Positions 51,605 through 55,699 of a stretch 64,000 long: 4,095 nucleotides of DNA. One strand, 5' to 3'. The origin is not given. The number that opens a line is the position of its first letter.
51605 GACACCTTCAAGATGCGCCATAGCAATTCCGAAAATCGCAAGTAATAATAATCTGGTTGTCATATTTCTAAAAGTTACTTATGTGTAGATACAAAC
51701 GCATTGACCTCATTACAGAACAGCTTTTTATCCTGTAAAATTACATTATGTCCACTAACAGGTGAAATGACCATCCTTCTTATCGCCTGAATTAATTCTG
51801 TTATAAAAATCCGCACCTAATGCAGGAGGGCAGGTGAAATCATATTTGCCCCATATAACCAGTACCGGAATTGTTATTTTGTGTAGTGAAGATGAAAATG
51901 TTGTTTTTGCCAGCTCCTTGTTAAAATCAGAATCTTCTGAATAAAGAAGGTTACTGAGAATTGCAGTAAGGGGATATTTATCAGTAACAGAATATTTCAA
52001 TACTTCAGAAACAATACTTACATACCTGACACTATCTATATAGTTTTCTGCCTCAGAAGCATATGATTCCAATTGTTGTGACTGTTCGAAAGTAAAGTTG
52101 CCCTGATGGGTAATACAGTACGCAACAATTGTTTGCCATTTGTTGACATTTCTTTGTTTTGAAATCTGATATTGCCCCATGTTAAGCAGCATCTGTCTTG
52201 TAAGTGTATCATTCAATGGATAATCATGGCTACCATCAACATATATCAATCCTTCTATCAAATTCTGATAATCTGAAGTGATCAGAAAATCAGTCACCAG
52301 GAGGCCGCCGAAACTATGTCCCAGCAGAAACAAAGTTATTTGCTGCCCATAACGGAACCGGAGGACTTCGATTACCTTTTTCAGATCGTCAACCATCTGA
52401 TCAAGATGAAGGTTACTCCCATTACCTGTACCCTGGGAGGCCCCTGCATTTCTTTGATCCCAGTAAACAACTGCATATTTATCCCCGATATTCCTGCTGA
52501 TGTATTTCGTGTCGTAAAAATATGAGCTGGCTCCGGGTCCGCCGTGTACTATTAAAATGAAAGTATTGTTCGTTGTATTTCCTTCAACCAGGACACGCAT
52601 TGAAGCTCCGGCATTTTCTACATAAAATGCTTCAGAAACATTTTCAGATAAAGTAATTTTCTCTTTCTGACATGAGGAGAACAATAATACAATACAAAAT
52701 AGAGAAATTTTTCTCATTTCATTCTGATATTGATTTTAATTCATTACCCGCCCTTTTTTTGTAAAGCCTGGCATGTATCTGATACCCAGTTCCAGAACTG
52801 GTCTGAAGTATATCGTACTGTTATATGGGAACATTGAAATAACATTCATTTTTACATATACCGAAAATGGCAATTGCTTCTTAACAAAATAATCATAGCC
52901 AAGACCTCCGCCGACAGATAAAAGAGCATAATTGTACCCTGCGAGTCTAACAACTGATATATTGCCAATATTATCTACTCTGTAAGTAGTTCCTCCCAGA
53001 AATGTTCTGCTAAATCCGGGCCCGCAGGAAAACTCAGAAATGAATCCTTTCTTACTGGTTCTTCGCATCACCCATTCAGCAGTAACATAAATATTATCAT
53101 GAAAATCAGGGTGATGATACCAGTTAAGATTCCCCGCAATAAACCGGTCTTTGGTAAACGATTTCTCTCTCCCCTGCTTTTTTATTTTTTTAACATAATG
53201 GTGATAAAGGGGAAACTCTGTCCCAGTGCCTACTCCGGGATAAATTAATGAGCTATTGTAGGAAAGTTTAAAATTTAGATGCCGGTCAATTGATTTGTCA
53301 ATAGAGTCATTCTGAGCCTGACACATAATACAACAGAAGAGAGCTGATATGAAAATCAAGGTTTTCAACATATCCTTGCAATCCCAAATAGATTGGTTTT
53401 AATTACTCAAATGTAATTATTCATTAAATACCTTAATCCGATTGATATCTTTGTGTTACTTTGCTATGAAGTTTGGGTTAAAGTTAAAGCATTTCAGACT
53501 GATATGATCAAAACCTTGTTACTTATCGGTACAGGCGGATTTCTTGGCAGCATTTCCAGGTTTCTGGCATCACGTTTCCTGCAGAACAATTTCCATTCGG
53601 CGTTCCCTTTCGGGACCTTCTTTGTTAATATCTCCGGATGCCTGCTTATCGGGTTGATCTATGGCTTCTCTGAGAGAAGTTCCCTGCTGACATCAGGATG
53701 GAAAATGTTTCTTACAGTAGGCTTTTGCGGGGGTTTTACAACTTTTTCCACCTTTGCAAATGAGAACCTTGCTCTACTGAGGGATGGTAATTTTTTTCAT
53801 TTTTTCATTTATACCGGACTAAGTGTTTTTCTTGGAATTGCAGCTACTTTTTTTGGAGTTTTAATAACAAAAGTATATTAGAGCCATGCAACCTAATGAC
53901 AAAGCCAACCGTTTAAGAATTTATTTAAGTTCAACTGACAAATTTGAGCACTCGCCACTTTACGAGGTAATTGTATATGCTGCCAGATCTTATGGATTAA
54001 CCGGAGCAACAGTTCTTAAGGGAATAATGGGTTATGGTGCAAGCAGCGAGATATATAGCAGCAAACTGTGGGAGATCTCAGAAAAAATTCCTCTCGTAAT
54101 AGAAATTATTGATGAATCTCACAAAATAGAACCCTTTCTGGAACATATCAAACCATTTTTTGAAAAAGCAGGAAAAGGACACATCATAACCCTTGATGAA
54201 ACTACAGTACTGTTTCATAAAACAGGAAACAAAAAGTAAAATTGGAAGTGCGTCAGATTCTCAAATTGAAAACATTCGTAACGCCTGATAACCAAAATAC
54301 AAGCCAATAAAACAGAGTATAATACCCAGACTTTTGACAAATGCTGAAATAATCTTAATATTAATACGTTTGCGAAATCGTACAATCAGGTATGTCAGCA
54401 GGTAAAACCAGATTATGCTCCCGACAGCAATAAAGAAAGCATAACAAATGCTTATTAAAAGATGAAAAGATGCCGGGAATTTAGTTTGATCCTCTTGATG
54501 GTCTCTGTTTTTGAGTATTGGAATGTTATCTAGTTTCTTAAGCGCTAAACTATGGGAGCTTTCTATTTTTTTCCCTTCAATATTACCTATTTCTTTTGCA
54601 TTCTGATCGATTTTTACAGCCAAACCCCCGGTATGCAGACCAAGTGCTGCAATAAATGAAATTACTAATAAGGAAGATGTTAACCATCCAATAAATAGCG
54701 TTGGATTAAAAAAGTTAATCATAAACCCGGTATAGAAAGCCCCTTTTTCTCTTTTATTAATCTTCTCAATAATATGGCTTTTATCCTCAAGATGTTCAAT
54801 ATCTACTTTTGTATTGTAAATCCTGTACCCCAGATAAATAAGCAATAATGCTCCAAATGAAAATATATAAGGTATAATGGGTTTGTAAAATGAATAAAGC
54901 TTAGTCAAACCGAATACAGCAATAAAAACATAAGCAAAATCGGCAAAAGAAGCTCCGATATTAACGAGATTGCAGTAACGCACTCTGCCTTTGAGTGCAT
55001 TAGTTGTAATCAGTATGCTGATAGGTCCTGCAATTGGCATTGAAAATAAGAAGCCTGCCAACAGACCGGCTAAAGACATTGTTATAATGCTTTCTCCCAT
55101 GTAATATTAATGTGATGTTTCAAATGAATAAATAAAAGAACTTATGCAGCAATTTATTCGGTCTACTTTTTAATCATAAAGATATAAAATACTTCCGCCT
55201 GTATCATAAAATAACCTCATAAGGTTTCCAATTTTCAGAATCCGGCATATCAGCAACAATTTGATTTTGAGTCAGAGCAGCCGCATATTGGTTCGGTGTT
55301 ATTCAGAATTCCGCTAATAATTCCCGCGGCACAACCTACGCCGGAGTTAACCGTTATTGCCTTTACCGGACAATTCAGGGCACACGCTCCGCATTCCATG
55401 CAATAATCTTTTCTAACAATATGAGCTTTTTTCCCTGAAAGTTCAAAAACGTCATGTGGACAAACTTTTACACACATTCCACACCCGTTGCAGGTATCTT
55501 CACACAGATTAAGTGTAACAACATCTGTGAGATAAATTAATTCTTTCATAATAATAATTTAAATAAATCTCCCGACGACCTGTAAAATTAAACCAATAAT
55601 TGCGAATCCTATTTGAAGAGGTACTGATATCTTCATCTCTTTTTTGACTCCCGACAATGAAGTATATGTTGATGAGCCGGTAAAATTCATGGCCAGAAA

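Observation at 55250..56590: Intact hgcA-hgcB mercury-methylation pair in a Bacteroidota context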

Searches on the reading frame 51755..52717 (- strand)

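Call 20: search_protein_families(library=pfam, proteins=[window:51755-52717:-], max_evalue=0.01)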
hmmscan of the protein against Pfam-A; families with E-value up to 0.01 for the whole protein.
window:51755-52717:- (320 aa): 6 families
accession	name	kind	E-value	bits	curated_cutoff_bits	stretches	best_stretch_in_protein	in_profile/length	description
PF12146.15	Hydrolase_4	-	3.3e-19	69.6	27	2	53-160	6-107/239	Serine aminopeptidase, S33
PF00561.26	Abhydrolase_1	-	1.9e-14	54.4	25.8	1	54-306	3-222/245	alpha/beta hydrolase fold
PF12697.13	Abhydrolase_6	-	2.7e-08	35.2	26.3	1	54-170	1-102/217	Alpha/beta hydrolase family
PF00326.27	Peptidase_S9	-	0.00059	19.8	22.6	0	106-175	42-110/213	Prolyl oligopeptidase family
PF07819.20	PGAP1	-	0.0015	18.7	24.3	1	116-248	80-184/233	PGAP1-like alpha/beta domain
PF02450.21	LCAT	-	0.005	16.5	21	0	106-162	102-160/392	Lecithin:cholesterol acyltransferase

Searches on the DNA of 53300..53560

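Call 70: search_rna_families(source=window, start=53300, end=53560, threshold=evalue, max_evalue=1)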
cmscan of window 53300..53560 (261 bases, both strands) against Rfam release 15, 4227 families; matches with E-value up to 1: 0.
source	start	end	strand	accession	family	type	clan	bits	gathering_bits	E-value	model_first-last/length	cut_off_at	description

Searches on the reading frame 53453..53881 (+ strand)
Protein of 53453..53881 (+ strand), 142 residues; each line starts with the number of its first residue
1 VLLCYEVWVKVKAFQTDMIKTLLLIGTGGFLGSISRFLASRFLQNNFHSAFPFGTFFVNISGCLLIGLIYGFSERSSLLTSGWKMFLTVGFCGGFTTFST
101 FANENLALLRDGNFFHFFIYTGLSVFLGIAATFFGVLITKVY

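Call 20: search_protein_families(library=pfam, proteins=[window:53453-53881:+], max_evalue=0.01)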
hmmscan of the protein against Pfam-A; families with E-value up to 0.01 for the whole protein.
window:53453-53881:+ (142 aa): 1 family
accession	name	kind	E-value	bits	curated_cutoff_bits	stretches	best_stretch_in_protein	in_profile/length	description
PF02537.21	CRCB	-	3.1e-29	101.8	32.9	1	23-136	1-103/103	CrcB-like protein, Camphor Resistance (CrcB)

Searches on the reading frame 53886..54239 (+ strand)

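Call 20: search_protein_families(library=pfam, proteins=[window:53886-54239:+], max_evalue=0.01)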
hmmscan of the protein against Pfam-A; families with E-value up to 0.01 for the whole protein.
window:53886-54239:+ (117 aa): 2 families
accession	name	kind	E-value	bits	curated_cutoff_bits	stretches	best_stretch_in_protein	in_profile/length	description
PF02641.20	DUF190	-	4.9e-29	100.9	23.4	1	9-104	2-93/97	Uncharacterized ACR, COG1993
PF00543.27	P-II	-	0.00021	22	25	1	29-108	16-97/102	Nitrogen regulatory protein P-II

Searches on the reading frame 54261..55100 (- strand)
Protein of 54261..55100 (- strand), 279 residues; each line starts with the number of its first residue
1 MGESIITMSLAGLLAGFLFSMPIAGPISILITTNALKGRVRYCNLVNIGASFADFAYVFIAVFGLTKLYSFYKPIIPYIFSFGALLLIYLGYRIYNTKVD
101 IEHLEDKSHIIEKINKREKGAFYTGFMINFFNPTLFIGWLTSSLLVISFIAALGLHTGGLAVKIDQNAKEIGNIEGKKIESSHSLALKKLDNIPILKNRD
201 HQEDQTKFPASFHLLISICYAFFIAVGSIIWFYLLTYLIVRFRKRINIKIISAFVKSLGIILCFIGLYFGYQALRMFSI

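Call 20: search_protein_families(library=pfam, proteins=[window:54261-55100:-], max_evalue=0.01)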
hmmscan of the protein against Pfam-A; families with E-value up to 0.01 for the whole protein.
window:54261-55100:- (279 aa): 1 family
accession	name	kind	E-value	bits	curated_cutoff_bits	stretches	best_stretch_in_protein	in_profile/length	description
PF01810.24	LysE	-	1.1e-13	51.5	25.6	1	25-140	8-118/193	LysE type translocator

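Call 43: find_related_loci(query=window:54261-55100:-, collection=metagenome_contigs, flank=6000)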
Query window:54261-55100:- (279 aa) in metagenome_contigs; peptide patterns used: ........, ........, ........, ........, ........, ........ (x = any residue, [..] = any of these).
600 stretches matched a pattern (row limit reached: there are more); 41 encode a relative of the query (tblastn E <= 1e-3); 41 distinct loci.
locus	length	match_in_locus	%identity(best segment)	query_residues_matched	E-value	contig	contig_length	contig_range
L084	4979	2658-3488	92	1-277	1e-173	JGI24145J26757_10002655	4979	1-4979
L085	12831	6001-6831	92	1-277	2e-169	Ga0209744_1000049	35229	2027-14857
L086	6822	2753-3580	90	1-276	6e-169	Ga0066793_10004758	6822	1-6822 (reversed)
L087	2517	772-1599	88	1-276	2e-174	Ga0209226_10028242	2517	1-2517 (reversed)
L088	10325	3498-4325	89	1-276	2e-159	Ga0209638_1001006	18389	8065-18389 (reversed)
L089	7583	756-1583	89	1-276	1e-159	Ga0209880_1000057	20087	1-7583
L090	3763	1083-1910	89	1-276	3e-165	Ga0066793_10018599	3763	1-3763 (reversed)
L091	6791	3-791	89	14-276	7e-157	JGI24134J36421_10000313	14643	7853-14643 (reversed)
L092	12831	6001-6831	82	1-277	2e-153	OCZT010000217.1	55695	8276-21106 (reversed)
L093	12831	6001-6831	80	1-277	2e-151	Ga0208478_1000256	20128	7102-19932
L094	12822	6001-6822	81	1-277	4e-150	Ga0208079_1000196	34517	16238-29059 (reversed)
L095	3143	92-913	81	1-277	6e-157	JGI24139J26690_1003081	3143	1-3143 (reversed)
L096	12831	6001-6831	80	1-277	1e-149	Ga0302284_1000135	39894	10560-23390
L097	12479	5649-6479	79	1-277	6e-149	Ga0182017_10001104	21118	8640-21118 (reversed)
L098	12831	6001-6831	79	1-277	6e-149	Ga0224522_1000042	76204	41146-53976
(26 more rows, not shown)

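Call 57: search_protein_families(library=ncbifam, proteins=[window:54261-55100:-], max_evalue=0.001)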
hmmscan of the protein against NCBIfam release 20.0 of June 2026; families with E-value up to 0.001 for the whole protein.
window:54261-55100:- (279 aa): 2 families
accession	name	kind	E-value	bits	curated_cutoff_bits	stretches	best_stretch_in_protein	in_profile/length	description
TIGR00949.1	2A76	subfamily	1.4e-06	28.2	183.95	1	25-137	3-113/185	homoserine/threonine efflux transporter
NF008201.0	PRK10958.1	equivalog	0.00087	18.9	165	1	10-137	10-132/212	leucine efflux protein LeuE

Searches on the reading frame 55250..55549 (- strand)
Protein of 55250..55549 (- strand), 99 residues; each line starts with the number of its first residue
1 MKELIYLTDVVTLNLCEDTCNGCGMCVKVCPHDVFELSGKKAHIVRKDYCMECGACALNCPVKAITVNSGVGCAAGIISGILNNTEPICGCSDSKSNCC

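Call 3: search_protein_families(library=pfam, proteins=[window:55250-55549:-], max_evalue=0.01)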
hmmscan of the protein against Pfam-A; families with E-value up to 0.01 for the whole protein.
window:55250-55549:- (99 aa): 14 families
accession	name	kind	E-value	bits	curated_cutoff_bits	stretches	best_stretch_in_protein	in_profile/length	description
PF00037.32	Fer4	-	1.8e-13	50.1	21.1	2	17-35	5-23/24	4Fe-4S binding domain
PF14697.11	Fer4_21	-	2.4e-11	44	35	2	17-66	5-58/59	4Fe-4S dicluster domain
PF13187.11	Fer4_9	-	3.2e-09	37.1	27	1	20-65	2-52/52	4Fe-4S dicluster domain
PF12838.12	Fer4_7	-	5e-09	36.9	27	1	19-64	1-52/52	4Fe-4S dicluster domain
PF12797.12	Fer4_2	-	1.5e-08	34.5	24.5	2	17-31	7-21/22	4Fe-4S binding domain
PF13237.11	Fer4_10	-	2e-08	34.5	25.5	1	17-61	6-53/53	4Fe-4S dicluster domain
PF12837.12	Fer4_6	-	3.5e-08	33.5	25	1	17-35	6-24/24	4Fe-4S binding domain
PF12800.12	Fer4_4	-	9.8e-08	32.1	24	1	18-31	2-15/17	4Fe-4S binding domain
PF25160.1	LdpA_Fe-S-bd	-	1.5e-07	31.5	27.6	1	14-36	22-44/49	LdpA Fe-S cluster-binding domain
PF13484.11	Fer4_16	-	5e-06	27.6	30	1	20-38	2-20/66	4Fe-4S double cluster binding domain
PF12798.12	Fer4_3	-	9.8e-05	23.4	27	1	20-33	1-14/15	4Fe-4S binding domain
PF13183.11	Fer4_8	-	0.00073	20.5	27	0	19-33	4-67/68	4Fe-4S dicluster domain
PF13370.11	Fer4_13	-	0.0011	20.1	24.5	0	18-67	4-58/58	4Fe-4S single cluster domain of Ferredoxin I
PF13534.11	Fer4_17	-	0.0017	19.3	22.2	0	20-33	2-15/61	4Fe-4S dicluster domain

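Call 4: search_protein_families(library=ncbifam, proteins=[window:55250-55549:-], max_evalue=0.01)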
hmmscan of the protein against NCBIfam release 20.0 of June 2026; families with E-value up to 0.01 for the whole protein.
window:55250-55549:- (99 aa): 76 families (the best 25 are shown)
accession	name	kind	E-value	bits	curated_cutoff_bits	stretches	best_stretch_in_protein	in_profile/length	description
NF040864.1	HgcB_ferredoxin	equivalog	2.6e-35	120.1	99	1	6-99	2-93/93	mercury methylation ferredoxin HgcB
NF043039.1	HgcAB_like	equivalog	1.8e-14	54.1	285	1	11-65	293-349/350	HgcAB-like fusion protein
NF058577.1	FdxA_fam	equivalog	1.5e-12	47.5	65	2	17-64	6-52/52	4Fe-4S ferredoxin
NF038196.1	ferrodoxin_EFR1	subfamily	2e-11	44.4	75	1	17-68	183-232/242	EFR1 family ferrodoxin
NF040770.1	hetero_SS_HdrA2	exception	1.4e-09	36.6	1100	1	9-68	568-626/777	CoB-CoM heterodisulfide reductase HdrA2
TIGR02179.1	PorD_KorD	subfamily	1.7e-09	37.6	60.05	1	17-67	24-74/78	2-oxoacid:acceptor oxidoreductase, delta subunit, pyruvate/2-ketoisovalerate family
TIGR01944.1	rnfB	subfamily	2e-09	37.2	68.7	1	15-68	110-163/190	RnfABCDGE type electron transport complex subunit B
NF042909.1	FMH_DH_FwdF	exception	7.1e-09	35.2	375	1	13-68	252-314/336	tungsten-dependent formylmethanofuran dehydrogenase subunit FwdF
NF042987.1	OGOR_delta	exception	4.5e-08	33.1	125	1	8-68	21-88/89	2-oxoglutarate ferredoxin oxidoreductase subunit delta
NF040684.1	PorD_Arch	equivalog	5.4e-08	32.8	120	1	15-67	29-81/85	pyruvate synthase subunit PorD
NF045490.1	FdxA_Protbact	equivalog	2.2e-07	31.1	135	1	18-69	7-59/104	ferredoxin FdxA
NF007203.0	PRK09624.1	equivalog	2.3e-07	31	171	1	13-67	46-100/105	pyuvate ferredoxin oxidoreductase subunit delta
NF007202.0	PRK09623.1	equivalog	3.1e-07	30.7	166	1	16-68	49-101/105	3-methyl-2-oxobutanoate dehydrogenase subunit delta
NF006221.0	PRK08348.1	subfamily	3.1e-07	30.2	124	1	17-68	43-95/136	NADH-plastoquinone oxidoreductase subunit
TIGR02494.1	PFLE_PFLC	subfamily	5.3e-07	29.2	174.35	1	13-81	43-113/293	glycyl-radical enzyme activating protein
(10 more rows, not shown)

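Call 40: list_cluster_members(proteins=[P0001, window:55250-55549:-])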
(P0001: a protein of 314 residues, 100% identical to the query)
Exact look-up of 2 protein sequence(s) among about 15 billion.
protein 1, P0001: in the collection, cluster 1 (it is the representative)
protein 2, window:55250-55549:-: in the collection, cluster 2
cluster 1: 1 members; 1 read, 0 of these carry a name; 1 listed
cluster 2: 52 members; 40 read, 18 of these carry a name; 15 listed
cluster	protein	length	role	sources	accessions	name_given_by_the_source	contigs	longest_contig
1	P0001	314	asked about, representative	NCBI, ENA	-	-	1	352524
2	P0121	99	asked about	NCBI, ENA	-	-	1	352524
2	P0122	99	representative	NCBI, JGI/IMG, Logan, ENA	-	NAD-dependent dihydropyrimidine dehydrogenase PreA subunit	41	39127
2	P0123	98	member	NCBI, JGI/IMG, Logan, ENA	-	NAD-dependent dihydropyrimidine dehydrogenase PreA subunit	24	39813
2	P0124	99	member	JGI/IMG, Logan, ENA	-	NAD-dependent dihydropyrimidine dehydrogenase PreA subunit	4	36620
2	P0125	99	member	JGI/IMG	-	NAD-dependent dihydropyrimidine dehydrogenase PreA subunit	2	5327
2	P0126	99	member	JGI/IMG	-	NAD-dependent dihydropyrimidine dehydrogenase PreA subunit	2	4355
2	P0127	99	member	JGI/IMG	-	NAD-dependent dihydropyrimidine dehydrogenase PreA subunit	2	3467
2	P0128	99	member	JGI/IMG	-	NAD-dependent dihydropyrimidine dehydrogenase PreA subunit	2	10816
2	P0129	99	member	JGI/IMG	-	ferredoxin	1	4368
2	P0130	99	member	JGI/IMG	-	NAD-dependent dihydropyrimidine dehydrogenase PreA subunit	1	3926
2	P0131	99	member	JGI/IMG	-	NAD-dependent dihydropyrimidine dehydrogenase PreA subunit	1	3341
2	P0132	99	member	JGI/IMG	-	ferredoxin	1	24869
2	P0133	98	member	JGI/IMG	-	ferredoxin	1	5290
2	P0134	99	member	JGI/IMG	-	NAD-dependent dihydropyrimidine dehydrogenase PreA subunit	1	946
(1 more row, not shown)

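Call 41: find_encoding_contigs(protein=window:55250-55549:-, flank=3000, max_places=3)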
Protein window:55250-55549:- (99 aa): no gene with exactly this product is on record in the collection.
